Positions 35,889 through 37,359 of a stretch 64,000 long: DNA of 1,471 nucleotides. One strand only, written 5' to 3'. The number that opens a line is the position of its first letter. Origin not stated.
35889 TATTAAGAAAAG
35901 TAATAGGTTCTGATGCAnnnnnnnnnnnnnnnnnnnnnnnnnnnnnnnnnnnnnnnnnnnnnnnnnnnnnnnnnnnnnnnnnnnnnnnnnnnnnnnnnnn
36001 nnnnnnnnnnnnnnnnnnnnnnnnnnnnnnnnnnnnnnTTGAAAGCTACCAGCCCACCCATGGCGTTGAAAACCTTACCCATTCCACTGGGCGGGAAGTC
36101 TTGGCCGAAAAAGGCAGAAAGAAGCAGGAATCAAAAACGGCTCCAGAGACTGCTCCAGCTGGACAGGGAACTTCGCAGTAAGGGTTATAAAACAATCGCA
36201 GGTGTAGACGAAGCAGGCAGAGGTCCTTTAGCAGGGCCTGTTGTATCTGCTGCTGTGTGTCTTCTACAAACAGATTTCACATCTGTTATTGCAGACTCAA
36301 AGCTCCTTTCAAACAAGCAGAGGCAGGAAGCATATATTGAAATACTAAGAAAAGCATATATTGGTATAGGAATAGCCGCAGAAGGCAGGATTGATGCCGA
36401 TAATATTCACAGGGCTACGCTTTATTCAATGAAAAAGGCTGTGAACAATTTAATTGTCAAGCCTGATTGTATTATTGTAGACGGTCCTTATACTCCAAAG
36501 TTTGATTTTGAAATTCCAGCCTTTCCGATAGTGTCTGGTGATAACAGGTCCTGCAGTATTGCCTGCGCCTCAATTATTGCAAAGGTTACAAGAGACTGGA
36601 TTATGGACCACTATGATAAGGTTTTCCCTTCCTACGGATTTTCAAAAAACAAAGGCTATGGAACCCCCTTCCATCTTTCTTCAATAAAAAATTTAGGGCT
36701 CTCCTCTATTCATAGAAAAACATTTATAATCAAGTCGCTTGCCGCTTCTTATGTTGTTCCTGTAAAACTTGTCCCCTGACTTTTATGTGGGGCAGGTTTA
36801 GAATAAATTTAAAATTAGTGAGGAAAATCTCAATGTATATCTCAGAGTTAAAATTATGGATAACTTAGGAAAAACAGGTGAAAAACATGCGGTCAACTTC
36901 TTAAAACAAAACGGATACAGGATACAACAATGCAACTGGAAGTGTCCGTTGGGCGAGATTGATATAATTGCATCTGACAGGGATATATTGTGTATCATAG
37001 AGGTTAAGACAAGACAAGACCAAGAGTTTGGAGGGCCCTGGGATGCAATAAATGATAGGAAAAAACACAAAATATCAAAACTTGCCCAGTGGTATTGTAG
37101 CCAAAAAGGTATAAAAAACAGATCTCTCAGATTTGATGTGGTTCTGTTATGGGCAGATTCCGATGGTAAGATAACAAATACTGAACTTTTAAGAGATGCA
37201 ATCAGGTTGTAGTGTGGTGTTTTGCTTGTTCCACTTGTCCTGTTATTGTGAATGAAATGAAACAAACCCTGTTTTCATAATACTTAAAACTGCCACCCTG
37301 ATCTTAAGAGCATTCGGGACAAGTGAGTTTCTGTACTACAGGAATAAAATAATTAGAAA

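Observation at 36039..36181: rplS 3' extension overlapping the rnhB start in a different frame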

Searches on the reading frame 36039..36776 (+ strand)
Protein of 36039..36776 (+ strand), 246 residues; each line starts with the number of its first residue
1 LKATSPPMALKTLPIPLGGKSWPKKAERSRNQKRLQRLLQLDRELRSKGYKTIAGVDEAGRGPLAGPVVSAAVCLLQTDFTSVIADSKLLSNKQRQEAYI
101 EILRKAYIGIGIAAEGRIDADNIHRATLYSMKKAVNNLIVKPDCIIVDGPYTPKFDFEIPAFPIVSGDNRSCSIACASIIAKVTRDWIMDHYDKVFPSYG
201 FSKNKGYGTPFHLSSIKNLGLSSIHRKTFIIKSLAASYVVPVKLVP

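Call 3: search_protein_families(library=pfam, proteins=[window:36039-36776:+], max_evalue=0.01)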
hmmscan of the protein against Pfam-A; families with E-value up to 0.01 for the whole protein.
window:36039-36776:+ (246 aa): 1 family
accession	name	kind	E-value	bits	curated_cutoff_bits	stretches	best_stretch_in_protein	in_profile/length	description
PF01351.25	RNase_HII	-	6.9e-32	111.4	25.8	1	54-230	1-197/199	Ribonuclease HII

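Call 4: search_protein_families(library=ncbifam, proteins=[window:36039-36776:+], max_evalue=0.01)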
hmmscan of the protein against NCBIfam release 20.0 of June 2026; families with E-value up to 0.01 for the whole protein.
window:36039-36776:+ (246 aa): 10 families
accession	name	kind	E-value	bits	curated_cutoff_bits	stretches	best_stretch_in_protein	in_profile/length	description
NF000594.1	PRK00015.1-1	equivalog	4.4e-71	239.5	243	1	24-231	41-248/251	ribonuclease HII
NF000595.1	PRK00015.1-3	equivalog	1.6e-59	201.1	167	1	51-231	2-183/188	ribonuclease HII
NF000596.1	PRK00015.1-4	equivalog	5.2e-55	186.2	251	1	53-229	2-177/186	ribonuclease HII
NF010537.0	PRK13925.1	equivalog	1.3e-49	168.6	252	1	50-233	9-196/200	ribonuclease HII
NF000598.1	PRK00015.2-2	equivalog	7.3e-47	159.6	273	1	34-229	3-200/203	ribonuclease HII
NF010538.0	PRK13926.1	equivalog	2e-45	155.6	285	1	38-229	9-198/213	ribonuclease HII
NF000600.1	PRK00015.2-4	equivalog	3.1e-41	141.3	364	1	36-230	13-208/212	ribonuclease HII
NF011119.0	PRK14550.1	equivalog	1.3e-19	71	350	1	53-233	2-189/204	ribonuclease HII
TIGR00729.1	TIGR00729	equivalog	7.4e-17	62.1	123.3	1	53-200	1-168/207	ribonuclease HII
TIGR00716.1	rnhC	equivalog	0.00061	19.2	161.2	1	45-101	80-135/284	ribonuclease HIII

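Call 16: find_homologous_proteins(query=window:36039-36776:+)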
Query window:36039-36776:+ (246 aa): 7999 proteins with E <= 0.001 among 8000 candidates; the best 120 are listed.
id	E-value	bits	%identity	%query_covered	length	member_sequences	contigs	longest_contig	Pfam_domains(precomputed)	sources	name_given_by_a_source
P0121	5.4e-153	525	99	97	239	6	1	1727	PF01351.26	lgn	-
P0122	1.3e-60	223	53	86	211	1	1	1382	PF01351.26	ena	-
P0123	3.3e-59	218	54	82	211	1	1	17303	PF01351.26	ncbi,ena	-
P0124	2.3e-57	212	54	78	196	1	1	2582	PF01351.26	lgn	-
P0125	7.8e-57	211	51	83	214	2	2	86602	PF01351.26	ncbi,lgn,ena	-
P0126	1.3e-56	210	50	83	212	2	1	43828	PF01351.26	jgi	-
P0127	1.6e-56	210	51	83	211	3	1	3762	PF01351.26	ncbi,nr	ncbi:MAG: ribonuclease HII [Candidatus Omnitrophica bacterium]|nr:ribonuclease HII [Candidatus Omnit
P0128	2.4e-56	209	52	78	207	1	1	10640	PF01351.26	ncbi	-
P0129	1.1e-55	207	56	76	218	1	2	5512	PF01351.26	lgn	-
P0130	1.7e-55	206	49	85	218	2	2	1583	PF01351.26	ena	-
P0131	1.9e-55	206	51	82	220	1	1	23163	PF01351.26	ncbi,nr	ncbi:MAG: ribonuclease HII [Candidatus Omnitrophica bacterium]|nr:ribonuclease HII [Candidatus Omnit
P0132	2.4e-55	206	54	78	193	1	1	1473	PF01351.26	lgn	-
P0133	2.9e-55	206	53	78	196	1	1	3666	PF01351.26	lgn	-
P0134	3.0e-55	206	54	78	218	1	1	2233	PF01351.26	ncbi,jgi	jgi:ribonuclease HII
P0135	1.2e-54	204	56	80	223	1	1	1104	PF01351.26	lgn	-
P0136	1.4e-54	203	50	78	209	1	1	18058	PF01351.26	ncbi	ncbi:MAG: ribonuclease HII [Candidatus Omnitrophota bacterium]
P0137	1.6e-54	203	52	84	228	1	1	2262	PF01351.26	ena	-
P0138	2.8e-54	202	55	74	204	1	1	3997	PF01351.26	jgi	jgi:ribonuclease HII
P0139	3.0e-54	202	51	81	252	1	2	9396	PF01351.26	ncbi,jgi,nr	ncbi:MAG: ribonuclease HII [Candidatus Omnitrophica bacterium]|nr:ribonuclease HII [Candidatus Omnit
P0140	4.3e-54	202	53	78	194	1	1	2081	PF01351.26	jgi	-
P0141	5.7e-54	201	53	79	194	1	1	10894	PF01351.26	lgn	-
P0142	6.5e-54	201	54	79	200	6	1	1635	PF01351.26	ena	-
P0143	7.2e-54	201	56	74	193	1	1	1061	PF01351.26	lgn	-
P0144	8.7e-54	201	54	78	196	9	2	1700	PF01351.26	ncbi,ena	ncbi:MAG: ribonuclease HII [Candidatus Omnitrophota bacterium]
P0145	9.7e-54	201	51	78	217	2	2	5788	PF01351.26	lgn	-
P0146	1.1e-53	200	52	79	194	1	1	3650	PF01351.26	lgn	-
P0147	1.2e-53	200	53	79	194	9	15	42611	PF01351.26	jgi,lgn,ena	-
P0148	1.4e-53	200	52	84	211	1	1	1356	PF01351.26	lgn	-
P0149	1.7e-53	200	53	79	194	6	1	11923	PF01351.26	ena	-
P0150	1.7e-53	200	54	82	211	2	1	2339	PF01351.26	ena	-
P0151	2.0e-53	200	53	80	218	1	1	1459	PF01351.26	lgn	-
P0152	2.1e-53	199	51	83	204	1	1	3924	PF01351.26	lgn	-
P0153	2.3e-53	199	54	78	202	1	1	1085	PF01351.26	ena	-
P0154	2.7e-53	199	54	78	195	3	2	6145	PF01351.26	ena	-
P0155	2.8e-53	199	52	79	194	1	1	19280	PF01351.26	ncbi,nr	ncbi:MAG: ribonuclease HII [Candidatus Omnitrophica bacterium]|nr:ribonuclease HII [Candidatus Omnit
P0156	3.9e-53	199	52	74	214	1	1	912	PF01351.26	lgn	-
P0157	4.3e-53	198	56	78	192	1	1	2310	PF01351.26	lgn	-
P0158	5.1e-53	198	55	80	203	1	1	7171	PF01351.26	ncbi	-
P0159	5.3e-53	198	54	78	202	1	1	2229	PF01351.26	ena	-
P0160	6.1e-53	198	54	78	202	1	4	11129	PF01351.26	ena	-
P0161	6.2e-53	198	53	78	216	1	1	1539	PF01351.26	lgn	-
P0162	7.4e-53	198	54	78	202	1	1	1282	PF01351.26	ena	-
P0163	8.2e-53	198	54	83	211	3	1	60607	PF01351.26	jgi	-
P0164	8.3e-53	198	54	78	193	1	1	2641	PF01351.26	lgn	-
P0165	8.4e-53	198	50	84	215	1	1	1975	PF01351.26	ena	-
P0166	9.2e-53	197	54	78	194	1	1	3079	PF01351.26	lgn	-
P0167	1.1e-52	197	52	82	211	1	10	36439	PF01351.26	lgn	-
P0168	1.1e-52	197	54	78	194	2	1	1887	PF01351.26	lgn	-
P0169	1.2e-52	197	53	79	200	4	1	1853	PF01351.26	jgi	-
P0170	1.5e-52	197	54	78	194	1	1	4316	PF01351.26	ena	-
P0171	1.5e-52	197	55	78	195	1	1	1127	PF01351.26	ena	-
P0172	1.6e-52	197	55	78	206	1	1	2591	PF01351.26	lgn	-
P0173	2.3e-52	196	54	80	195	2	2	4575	PF01351.26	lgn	-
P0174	3.1e-52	196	54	79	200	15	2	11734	PF01351.26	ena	-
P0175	3.4e-52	195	50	84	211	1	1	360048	PF01351.26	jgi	-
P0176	4.4e-52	195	53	79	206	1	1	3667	PF01351.26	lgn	-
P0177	5.0e-52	195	51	82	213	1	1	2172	PF01351.26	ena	-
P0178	5.8e-52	195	53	78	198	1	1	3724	PF01351.26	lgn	-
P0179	6.5e-52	195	55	78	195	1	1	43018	PF01351.26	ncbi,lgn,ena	-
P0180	7.3e-52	194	50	85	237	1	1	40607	PF01351.26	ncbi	ncbi:MAG: ribonuclease HII [Candidatus Omnitrophota bacterium]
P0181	9.0e-52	194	52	79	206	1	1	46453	PF01351.26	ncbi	ncbi:MAG: ribonuclease HII [Candidatus Omnitrophota bacterium]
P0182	9.2e-52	194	53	78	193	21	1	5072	PF01351.26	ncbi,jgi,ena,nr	ncbi:MAG: ribonuclease HII [Omnitrophica WOR_2 bacterium RIFCSPHIGHO2_02_FULL_46_37]|nr:MAG: ribonuc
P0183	1.2e-51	194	53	78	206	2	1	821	PF01351.26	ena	-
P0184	1.3e-51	194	45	91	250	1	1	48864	PF01351.26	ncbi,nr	ncbi:MAG: ribonuclease HII [Candidatus Omnitrophica bacterium]|nr:ribonuclease HII [Candidatus Omnit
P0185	1.3e-51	194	53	78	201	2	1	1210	PF01351.26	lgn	-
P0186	1.9e-51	193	54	79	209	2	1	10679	PF01351.26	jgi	-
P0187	2.3e-51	193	52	79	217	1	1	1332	PF01351.26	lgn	-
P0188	2.5e-51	193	53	78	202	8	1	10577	PF01351.26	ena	-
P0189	2.8e-51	193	52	78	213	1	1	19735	PF01351.26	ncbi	ncbi:MAG: ribonuclease HII [Candidatus Omnitrophota bacterium]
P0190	3.8e-51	192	52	78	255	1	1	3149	PF01351.26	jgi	-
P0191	4.5e-51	192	52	80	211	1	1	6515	PF01351.26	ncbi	-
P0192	7.0e-51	191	53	78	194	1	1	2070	PF01351.26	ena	-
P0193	8.3e-51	191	52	76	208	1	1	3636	PF01351.26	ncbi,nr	ncbi:MAG: ribonuclease HII [Candidatus Omnitrophota bacterium]|nr:ribonuclease HII [Candidatus Omnit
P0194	9.5e-51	191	53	80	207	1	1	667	PF01351.26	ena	-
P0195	1.8e-50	190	49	80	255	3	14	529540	PF01351.26,PF27457.1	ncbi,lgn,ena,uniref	ncbi:ribonuclease HII [Vagococcus fluvialis]|uniref:ribonuclease HII n=1 Tax=Vagococcus fluvialis Ta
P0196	2.5e-50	189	53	78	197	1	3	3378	PF01351.26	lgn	-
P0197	3.0e-50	189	52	78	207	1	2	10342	PF01351.26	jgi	jgi:ribonuclease HII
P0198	3.3e-50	189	55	78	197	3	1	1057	PF01351.26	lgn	-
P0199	3.7e-50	189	53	78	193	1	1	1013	PF01351.26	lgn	-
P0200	4.3e-50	189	51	81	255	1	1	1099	PF01351.26,PF27457.1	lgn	-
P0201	4.7e-50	189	52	78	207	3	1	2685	PF01351.26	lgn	-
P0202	5.1e-50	188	49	81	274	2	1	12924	PF01351.26,PF27457.1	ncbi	-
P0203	5.1e-50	188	55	78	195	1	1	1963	PF01351.26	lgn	-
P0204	5.9e-50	188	51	78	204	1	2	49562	PF01351.26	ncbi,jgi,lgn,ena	-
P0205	6.1e-50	188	48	84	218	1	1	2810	PF01351.26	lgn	-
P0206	1.0e-49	187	51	78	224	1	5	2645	PF01351.26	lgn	-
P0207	1.2e-49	187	48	82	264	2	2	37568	PF01351.26,PF27457.1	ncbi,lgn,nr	ncbi:MAG: ribonuclease HII [Firmicutes bacterium]|nr:ribonuclease HII [Bacillota bacterium] MCL50403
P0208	1.2e-49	187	54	78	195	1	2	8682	PF01351.26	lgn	-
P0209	1.2e-49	187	53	76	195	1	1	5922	PF01351.26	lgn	-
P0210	1.4e-49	187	52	81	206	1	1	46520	PF01351.26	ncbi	-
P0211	2.1e-49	186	54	76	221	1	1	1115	PF01351.26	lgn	-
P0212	2.2e-49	186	51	78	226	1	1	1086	PF01351.26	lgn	-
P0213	2.3e-49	186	50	85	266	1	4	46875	PF01351.26,PF27457.1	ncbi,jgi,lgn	-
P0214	2.4e-49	186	47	85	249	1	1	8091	PF01351.26,PF27457.1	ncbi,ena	-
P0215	2.7e-49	186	51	80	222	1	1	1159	PF01351.26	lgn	-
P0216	3.0e-49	186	47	80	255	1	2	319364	PF01351.26,PF27457.1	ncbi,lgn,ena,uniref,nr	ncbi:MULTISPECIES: ribonuclease HII [Vagococcus]|uniref:Ribonuclease HII n=1 Tax=Vagococcus fluviali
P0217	3.1e-49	186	50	86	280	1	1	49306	PF01351.26,PF27457.1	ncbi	-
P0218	3.5e-49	186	51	78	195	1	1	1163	PF01351.26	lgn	-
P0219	3.8e-49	186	52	78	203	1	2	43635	PF01351.26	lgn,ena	-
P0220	4.0e-49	185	53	78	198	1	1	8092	PF01351.26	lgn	-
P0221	4.2e-49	185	53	78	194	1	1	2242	PF01351.26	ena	-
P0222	4.4e-49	185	52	74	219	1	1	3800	PF01351.26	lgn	-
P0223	4.6e-49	185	49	81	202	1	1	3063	PF01351.26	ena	-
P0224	4.7e-49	185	54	72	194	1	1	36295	PF01351.26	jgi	-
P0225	5.2e-49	185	48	87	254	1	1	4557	PF01351.26,PF27457.1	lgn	-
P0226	5.5e-49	185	54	75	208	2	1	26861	PF01351.26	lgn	-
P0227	6.7e-49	185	54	76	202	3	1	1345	PF01351.26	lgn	-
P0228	6.8e-49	185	49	78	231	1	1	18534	PF01351.26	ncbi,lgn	-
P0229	6.8e-49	185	53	78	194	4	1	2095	PF01351.26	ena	-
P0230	7.9e-49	184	50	81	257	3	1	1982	PF01351.26,PF27457.1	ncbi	-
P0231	8.6e-49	184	53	78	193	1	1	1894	PF01351.26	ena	-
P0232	9.0e-49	184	45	81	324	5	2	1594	PF01351.26,PF27457.1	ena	-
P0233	9.5e-49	184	53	77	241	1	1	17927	PF01351.26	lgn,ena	-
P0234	9.9e-49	184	51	78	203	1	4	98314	PF01351.26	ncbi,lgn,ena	-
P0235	1.0e-48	184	52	78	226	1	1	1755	PF01351.26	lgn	-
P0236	1.0e-48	184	52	80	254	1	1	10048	PF01351.26,PF27457.1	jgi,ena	-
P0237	1.1e-48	184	48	83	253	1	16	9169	PF01351.26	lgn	-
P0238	1.1e-48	184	52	74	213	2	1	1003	PF01351.26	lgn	-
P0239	1.2e-48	184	49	81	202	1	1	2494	PF01351.26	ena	-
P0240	1.2e-48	184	49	81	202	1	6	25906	PF01351.26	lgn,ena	-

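Call 18: find_encoding_contigs(protein=P0121, flank=3000)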
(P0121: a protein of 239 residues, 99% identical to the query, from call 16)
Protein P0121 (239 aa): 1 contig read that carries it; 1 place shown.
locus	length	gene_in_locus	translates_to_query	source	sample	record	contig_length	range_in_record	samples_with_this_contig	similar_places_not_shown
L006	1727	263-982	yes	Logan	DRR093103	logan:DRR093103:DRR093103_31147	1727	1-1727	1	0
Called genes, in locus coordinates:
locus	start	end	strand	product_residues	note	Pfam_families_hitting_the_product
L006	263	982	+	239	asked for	PF01351:RNase_HII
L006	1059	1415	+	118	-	PF08378:NERD (weak), PF02021:UPF0102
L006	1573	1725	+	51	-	?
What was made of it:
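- Another gene caller chose ATG 36060 on an independent contig (calls 16, 18).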

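Call 19: find_encoding_contigs(protein=P0135, flank=3000, max_places=3)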
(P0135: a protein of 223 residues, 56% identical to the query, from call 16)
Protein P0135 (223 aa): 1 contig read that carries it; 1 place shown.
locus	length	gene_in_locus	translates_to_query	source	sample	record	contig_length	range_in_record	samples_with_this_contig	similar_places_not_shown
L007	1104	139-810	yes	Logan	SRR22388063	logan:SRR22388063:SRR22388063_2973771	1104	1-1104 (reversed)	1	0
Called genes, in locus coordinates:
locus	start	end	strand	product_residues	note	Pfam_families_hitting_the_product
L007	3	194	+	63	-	?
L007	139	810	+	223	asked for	PF01351:RNase_HII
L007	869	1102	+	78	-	?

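Call 20: find_encoding_contigs(protein=P0129, flank=3000, max_places=3)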
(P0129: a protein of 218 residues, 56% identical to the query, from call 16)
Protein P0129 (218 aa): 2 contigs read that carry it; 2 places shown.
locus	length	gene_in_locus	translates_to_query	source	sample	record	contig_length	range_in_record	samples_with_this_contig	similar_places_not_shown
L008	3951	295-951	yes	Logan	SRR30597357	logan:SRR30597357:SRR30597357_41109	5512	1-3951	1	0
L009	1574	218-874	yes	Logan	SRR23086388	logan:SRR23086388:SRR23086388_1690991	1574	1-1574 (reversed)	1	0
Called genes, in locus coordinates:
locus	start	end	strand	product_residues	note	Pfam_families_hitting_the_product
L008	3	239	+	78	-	?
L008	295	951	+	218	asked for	PF01351:RNase_HII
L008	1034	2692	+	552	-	PF01268:FTHFS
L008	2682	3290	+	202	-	PF04961:FTCD_C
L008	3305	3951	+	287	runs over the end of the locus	PF00763:THF_DHG_CYH, PF02882:THF_DHG_CYH_C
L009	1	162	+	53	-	?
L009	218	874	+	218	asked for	PF01351:RNase_HII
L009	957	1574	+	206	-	?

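Call 26: find_related_loci(query=A2, collection=metagenome_contigs, flank=1500)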
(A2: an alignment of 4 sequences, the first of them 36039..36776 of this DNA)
Query A2 (246 aa) in metagenome_contigs; peptide patterns used: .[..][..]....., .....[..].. (x = any residue, [..] = any of these).
600 stretches matched a pattern (row limit reached: there are more); 593 encode a relative of the query (tblastn E <= 1e-3); the best 80 are kept; 80 distinct loci.
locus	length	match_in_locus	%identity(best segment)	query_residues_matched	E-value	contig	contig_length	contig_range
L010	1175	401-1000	51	27-229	2e-64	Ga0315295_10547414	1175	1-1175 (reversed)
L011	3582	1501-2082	53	34-229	4e-59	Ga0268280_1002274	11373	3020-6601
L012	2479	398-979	52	35-229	7e-56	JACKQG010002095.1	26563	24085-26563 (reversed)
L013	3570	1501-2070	51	38-229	1e-54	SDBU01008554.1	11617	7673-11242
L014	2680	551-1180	49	26-229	1e-54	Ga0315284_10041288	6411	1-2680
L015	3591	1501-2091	50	38-229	2e-54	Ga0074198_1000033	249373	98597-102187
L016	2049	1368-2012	49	20-229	3e-54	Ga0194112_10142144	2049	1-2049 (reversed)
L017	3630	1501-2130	47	25-237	3e-52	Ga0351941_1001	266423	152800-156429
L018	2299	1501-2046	52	47-229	3e-52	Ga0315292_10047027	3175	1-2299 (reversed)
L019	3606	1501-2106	46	28-229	1e-51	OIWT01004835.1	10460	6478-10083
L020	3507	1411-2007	47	29-230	1e-51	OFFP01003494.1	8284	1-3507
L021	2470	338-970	45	19-229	6e-52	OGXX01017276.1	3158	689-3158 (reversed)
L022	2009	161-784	49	27-229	1e-52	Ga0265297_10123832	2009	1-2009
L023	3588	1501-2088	49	34-229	1e-51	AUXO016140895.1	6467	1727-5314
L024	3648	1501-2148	45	20-230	2e-51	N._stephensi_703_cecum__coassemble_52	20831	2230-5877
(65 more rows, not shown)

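Call 60: predict_structure(alignment_id=A1)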
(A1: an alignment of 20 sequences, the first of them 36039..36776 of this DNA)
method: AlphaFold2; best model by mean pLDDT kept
length: 246 residues; sequences in the alignment: 20
mean_pLDDT: 84.5   pTM: 0.81
mean pLDDT of the five models: 84.5, 84.0, 83.2, 82.8, 81.9
residues with pLDDT >= 90: 145; 70-90: 60; 50-70: 13; < 50: 28
segments of 3 or more residues with pLDDT < 50: 1-19, 238-246
pLDDT, mean of each block of 10 residues (from residue 1): 38 40 74 93 96 96 85 97 90 95 98 92 93 97 96 87 94 98 95 93 84 89 81 54 42
secondary structure, 60 per line:
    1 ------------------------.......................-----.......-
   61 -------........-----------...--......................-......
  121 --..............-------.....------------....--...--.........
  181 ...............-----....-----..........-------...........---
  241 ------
elements in order: H25-47 E53-59 E68-75 H92-105 E106-113 H115-120 H123-136 E144-148 E161-164 H172-195 H201-204 H210-219 H227-237
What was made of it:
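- RnhB aa 1-19 are predicted disordered (call 60).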

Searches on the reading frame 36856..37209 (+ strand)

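Call 65: search_protein_families(library=pfam, proteins=[window:36856-37209:+], max_evalue=0.001)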
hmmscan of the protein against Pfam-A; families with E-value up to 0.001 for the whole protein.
window:36856-37209:+ (118 aa): 2 families
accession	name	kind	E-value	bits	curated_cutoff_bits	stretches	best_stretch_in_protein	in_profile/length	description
PF02021.23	UPF0102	-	5.7e-27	94.4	23.6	1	8-97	1-79/80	Uncharacterised protein family UPF0102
PF08378.17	NERD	-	4.9e-06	27.5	22.1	1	5-84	2-89/111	Nuclease-related domain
